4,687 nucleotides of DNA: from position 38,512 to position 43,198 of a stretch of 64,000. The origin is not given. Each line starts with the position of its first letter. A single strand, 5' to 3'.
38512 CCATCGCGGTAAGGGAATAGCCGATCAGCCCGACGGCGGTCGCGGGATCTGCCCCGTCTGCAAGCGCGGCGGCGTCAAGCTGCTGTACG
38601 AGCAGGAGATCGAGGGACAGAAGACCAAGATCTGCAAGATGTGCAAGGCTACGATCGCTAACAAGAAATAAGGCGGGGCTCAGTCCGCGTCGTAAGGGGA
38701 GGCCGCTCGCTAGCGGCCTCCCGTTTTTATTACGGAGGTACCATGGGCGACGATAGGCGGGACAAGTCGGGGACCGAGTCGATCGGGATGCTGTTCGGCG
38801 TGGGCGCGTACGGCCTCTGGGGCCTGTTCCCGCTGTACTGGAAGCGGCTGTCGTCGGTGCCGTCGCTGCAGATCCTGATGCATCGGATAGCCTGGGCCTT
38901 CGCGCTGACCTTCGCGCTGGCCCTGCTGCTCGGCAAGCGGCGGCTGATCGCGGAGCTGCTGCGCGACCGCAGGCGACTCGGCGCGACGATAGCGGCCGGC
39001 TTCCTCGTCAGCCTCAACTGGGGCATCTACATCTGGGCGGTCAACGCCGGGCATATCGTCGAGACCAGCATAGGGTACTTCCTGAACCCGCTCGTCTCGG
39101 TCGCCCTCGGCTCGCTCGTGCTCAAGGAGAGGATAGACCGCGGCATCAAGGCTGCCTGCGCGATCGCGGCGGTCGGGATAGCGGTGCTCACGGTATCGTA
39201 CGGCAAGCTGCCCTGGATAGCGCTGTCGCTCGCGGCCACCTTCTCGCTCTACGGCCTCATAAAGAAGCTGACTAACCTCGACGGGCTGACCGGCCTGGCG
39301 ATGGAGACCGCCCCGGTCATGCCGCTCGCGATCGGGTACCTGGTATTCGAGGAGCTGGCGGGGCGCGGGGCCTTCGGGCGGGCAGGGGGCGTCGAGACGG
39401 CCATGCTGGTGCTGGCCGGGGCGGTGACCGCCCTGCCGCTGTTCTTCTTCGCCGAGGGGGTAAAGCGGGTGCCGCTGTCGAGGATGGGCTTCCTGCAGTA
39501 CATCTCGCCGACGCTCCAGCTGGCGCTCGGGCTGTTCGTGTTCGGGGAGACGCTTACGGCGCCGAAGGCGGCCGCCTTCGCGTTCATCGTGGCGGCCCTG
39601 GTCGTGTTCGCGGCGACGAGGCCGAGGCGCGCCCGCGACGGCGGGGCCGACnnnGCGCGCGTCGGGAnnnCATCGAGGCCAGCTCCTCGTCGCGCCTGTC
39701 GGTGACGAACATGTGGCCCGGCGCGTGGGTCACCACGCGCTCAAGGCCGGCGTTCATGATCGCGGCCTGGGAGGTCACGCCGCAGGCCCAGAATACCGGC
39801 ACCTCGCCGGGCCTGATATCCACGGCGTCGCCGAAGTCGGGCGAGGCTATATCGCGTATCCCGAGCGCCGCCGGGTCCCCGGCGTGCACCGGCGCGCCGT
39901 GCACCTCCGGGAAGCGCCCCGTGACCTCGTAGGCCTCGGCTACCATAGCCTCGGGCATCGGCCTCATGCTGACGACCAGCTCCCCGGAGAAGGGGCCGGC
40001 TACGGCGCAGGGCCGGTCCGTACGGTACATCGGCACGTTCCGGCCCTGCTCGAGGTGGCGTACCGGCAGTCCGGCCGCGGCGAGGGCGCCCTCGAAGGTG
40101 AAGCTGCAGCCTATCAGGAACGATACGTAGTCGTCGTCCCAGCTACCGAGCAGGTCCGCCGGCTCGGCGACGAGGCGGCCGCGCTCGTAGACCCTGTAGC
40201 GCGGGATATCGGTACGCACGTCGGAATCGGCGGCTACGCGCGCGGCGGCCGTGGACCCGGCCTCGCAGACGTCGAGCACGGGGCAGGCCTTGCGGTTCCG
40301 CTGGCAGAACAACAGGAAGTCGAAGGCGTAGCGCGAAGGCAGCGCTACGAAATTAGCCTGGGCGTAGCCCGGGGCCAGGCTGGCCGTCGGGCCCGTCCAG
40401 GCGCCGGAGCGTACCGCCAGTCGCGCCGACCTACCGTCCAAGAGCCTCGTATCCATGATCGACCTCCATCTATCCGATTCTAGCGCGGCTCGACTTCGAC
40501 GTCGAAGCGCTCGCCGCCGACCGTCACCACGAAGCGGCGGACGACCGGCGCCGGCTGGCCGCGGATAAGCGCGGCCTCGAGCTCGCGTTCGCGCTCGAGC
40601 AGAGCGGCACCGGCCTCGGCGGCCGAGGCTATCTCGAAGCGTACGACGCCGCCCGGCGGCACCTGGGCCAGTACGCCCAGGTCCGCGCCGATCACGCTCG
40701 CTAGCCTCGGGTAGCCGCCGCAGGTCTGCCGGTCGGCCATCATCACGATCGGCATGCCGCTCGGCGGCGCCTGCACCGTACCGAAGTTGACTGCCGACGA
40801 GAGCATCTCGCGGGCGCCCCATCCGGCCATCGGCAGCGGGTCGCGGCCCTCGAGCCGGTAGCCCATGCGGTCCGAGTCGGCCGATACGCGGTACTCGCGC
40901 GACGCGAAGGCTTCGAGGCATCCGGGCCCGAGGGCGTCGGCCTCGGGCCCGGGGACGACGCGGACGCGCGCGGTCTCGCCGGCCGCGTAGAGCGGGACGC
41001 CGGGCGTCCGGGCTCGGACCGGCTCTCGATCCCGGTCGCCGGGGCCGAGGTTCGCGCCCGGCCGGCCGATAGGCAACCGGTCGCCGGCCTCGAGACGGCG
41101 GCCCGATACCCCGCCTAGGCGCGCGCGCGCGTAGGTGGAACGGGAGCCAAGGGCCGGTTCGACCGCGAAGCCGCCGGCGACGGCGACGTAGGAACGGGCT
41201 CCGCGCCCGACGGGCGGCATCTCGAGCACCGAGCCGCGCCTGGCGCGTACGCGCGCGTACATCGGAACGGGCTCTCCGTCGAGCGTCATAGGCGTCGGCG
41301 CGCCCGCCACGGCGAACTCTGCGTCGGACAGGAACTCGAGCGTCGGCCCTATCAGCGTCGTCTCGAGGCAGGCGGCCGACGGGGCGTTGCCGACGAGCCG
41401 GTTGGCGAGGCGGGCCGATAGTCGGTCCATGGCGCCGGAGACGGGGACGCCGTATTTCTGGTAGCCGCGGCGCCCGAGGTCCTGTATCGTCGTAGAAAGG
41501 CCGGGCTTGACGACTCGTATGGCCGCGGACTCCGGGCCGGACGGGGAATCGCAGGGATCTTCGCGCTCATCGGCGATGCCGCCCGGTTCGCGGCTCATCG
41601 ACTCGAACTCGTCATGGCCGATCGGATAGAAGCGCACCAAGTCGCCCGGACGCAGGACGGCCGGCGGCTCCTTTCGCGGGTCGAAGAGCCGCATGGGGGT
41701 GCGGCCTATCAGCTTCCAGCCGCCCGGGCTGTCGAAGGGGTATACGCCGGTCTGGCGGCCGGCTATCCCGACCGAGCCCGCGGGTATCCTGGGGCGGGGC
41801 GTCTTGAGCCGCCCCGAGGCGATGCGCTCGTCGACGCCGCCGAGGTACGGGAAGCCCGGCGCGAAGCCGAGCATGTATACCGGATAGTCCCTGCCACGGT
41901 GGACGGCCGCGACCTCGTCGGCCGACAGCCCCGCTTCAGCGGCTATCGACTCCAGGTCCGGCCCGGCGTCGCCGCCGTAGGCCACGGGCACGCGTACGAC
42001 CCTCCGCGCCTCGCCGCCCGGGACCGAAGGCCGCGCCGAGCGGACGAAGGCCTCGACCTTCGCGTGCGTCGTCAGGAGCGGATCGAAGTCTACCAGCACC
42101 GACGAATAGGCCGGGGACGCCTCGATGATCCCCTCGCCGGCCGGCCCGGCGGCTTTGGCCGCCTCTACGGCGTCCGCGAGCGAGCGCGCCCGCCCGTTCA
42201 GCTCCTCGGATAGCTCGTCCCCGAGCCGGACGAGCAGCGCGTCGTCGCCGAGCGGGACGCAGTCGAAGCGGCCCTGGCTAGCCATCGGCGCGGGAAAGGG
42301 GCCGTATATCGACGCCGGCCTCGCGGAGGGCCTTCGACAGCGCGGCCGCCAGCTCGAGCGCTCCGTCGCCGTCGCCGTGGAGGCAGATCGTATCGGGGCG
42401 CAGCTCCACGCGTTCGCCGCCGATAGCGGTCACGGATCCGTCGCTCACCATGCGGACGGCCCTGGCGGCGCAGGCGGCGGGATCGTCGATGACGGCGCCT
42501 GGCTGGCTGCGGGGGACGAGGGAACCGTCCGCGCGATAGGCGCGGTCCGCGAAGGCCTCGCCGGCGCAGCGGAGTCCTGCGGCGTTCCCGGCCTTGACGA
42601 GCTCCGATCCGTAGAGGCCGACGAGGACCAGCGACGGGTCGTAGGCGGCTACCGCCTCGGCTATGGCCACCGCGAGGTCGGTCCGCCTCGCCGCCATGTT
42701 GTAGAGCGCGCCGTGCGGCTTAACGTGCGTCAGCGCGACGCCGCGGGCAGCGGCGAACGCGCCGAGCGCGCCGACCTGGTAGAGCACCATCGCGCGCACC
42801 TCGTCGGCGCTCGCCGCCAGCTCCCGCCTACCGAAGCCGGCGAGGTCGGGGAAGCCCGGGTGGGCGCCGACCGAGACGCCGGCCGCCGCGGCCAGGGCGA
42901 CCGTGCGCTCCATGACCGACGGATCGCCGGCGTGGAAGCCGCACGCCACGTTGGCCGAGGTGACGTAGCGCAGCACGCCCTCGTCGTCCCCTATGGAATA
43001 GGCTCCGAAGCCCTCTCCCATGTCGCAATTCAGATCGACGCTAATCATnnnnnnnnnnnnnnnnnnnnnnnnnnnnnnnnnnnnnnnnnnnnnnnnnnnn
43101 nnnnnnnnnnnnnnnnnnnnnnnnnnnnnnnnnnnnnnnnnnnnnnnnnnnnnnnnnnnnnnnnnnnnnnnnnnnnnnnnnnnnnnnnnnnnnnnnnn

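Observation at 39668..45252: hutI is operonic with split glutamate-cyclase-like proteins (DUF4392, YcsI/DUF1445) and 5-oxoprolinase PxpA-PxpBC; no known formiminoglutamate enzyme is in the hut neighbourhood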

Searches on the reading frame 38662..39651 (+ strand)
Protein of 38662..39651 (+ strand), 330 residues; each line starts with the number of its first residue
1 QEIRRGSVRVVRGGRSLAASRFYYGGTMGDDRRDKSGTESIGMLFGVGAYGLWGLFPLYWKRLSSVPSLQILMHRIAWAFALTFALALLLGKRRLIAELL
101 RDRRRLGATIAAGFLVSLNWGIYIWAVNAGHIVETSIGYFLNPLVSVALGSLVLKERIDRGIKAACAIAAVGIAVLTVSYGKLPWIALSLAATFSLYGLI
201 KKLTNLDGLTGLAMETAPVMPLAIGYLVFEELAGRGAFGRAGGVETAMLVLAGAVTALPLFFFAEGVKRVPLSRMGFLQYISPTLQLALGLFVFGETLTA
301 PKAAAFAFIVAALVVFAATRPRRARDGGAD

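Call 9: search_protein_families(library=pfam, proteins=[window:38743-39651:+], max_evalue=0.001)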
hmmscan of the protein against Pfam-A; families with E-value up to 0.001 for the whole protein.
window:38743-39651:+ (303 aa): 1 family
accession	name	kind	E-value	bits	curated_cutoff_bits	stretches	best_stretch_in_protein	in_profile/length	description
PF00892.27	EamA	-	1.1e-15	58.6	28.2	2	14-150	2-134/135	EamA-like transporter family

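Call 57: search_protein_families(library=pfam, proteins=[window:38662-39651:+], max_evalue=0.001)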
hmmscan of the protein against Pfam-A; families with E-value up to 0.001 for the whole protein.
window:38662-39651:+ (330 aa): 1 family
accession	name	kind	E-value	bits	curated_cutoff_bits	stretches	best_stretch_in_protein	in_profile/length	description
PF00892.27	EamA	-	1.6e-15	58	28.2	2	41-177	2-134/135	EamA-like transporter family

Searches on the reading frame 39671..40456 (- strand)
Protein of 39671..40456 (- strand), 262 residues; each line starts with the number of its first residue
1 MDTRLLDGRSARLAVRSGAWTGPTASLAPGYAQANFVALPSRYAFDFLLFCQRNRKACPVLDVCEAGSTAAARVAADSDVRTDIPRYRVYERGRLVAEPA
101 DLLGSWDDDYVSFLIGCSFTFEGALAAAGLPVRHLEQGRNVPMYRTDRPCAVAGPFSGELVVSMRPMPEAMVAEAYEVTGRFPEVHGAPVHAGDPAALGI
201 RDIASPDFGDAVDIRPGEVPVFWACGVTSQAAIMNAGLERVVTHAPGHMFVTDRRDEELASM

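Call 7: search_protein_families(library=ncbifam, proteins=[window:39671-40456:-], max_evalue=0.001)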
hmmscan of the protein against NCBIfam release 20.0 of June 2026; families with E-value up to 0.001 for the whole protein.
window:39671-40456:- (262 aa): 1 family
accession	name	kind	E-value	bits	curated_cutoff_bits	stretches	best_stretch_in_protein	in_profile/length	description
NF003969.0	PRK05463.1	equivalog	3.1e-120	400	324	1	7-260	11-264/266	putative hydro-lyase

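Call 24: search_solved_structures(query=window:39671-40456:-, max_evalue=0.01)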
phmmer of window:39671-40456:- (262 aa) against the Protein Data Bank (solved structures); distinct sequences matched with E-value up to 0.01: 3.
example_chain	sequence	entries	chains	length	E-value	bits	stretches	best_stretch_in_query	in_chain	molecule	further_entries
2pif_A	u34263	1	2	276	5.3e-94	317.8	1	7-256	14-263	UPF0317 protein PSPTO_5379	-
3db9_A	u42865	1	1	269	3.8e-91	308.4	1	8-256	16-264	UPF0317 protein Atu3911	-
1ogp_A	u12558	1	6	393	0.0042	19.8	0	36-204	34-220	SULFITE OXIDASE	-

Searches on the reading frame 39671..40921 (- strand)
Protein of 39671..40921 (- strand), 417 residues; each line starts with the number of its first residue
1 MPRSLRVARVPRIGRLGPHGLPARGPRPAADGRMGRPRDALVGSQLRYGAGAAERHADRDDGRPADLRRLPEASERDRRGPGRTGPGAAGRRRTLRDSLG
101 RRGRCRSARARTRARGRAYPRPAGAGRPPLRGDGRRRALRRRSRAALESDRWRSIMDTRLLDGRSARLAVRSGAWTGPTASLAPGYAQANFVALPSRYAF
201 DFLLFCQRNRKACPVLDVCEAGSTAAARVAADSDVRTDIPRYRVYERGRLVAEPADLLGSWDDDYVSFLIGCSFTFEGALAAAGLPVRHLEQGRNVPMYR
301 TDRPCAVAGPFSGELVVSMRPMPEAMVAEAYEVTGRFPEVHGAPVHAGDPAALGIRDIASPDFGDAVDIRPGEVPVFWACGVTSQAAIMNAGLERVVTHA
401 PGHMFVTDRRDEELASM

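Call 3: search_protein_families(library=pfam, proteins=[window:39671-40921:-], max_evalue=0.01)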
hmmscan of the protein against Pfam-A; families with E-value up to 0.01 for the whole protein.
window:39671-40921:- (417 aa): 1 family
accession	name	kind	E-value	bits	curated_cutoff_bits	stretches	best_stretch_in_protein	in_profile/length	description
PF07286.17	D-Glu_cyclase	-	3.3e-67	225.2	25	1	266-408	1-143/143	D-glutamate cyclase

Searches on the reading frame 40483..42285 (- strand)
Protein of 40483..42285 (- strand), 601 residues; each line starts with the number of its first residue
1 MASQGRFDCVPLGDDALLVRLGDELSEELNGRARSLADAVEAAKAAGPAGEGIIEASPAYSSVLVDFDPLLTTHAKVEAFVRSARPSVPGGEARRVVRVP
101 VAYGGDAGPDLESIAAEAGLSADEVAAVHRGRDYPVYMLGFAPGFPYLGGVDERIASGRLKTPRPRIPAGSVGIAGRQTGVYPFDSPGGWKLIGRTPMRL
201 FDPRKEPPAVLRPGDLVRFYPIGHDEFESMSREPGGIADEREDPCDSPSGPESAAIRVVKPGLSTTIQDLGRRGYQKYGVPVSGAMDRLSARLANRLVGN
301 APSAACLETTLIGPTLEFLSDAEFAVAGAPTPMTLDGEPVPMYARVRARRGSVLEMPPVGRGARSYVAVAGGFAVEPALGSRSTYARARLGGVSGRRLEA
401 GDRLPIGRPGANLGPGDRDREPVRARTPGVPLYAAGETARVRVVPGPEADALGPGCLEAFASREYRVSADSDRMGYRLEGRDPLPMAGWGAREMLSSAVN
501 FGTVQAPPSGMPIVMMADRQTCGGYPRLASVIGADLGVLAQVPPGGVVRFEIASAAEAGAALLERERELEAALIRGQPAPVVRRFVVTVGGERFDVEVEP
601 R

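Call 3: search_protein_families(library=pfam, proteins=[window:40483-42285:-], max_evalue=0.01)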
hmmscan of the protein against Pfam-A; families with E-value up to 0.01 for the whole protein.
window:40483-42285:- (601 aa): 2 families
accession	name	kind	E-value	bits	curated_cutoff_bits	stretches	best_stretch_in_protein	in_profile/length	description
PF02626.20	CT_A_B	-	1.6e-91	307.1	25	1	278-551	1-260/261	Carboxyltransferase domain, subdomain A and B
PF02682.21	CT_C_D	-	2.5e-69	233.4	22.1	1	10-211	4-202/202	Carboxyltransferase domain, subdomain C and D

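Call 7: search_protein_families(library=ncbifam, proteins=[window:40483-42285:-], max_evalue=0.001)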
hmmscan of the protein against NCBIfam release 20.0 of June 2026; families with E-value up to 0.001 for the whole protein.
window:40483-42285:- (601 aa): 4 families
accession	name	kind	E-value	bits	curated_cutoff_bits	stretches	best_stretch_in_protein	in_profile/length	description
TIGR00724.1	urea_amlyse_rel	domain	3.3e-90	302.3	230.2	1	256-571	2-306/315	5-oxoprolinase/urea amidolyase family protein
NF045499.1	PxpC_5OPro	equivalog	8.4e-73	245.3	500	1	256-571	2-301/306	5-oxoprolinase subunit PxpC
TIGR02712.1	urea_carbox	equivalog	1.7e-66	224.8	1303.85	2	253-563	446-758/1201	urea carboxylase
TIGR00370.1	TIGR00370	equivalog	3.9e-58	196.2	145.55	1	12-219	1-201/202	5-oxoprolinase subunit PxpB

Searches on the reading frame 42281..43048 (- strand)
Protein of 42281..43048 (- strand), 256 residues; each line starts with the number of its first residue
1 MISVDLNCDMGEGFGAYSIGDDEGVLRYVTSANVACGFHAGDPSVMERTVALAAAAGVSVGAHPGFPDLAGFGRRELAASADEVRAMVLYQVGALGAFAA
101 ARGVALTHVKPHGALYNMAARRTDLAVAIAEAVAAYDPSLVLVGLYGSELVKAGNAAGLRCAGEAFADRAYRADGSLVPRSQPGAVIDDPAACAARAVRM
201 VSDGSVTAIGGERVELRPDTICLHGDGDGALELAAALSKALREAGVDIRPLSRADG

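Call 3: search_protein_families(library=pfam, proteins=[window:42281-43048:-], max_evalue=0.01)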
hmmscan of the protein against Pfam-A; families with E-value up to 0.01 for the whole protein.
window:42281-43048:- (256 aa): 1 family
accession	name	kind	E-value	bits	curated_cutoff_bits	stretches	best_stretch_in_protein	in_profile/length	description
PF03746.21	LamB_YcsF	-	3.4e-103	344.9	22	1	4-241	1-238/239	LamB/YcsF family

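Call 7: search_protein_families(library=ncbifam, proteins=[window:42281-43048:-], max_evalue=0.001)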
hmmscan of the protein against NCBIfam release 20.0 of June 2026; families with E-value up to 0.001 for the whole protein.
window:42281-43048:- (256 aa): 5 families
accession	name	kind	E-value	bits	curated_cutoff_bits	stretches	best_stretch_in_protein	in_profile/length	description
NF003814.0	PRK05406.1-3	subfamily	3.9e-111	370.4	226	1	2-253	3-254/256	5-oxoprolinase subunit PxpA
NF003813.0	PRK05406.1-2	equivalog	1.4e-93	312.8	392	1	1-249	1-249/252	5-oxoprolinase subunit PxpA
NF003815.0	PRK05406.1-4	equivalog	4.2e-90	301.4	337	1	2-249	2-244/247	5-oxoprolinase subunit PxpA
NF003812.0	PRK05406.1-1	equivalog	1.1e-80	270.7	378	1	3-247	2-241/244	5-oxoprolinase subunit PxpA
NF003816.0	PRK05406.1-5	subfamily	2e-79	266.6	213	1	4-243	2-244/246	5-oxoprolinase subunit PxpA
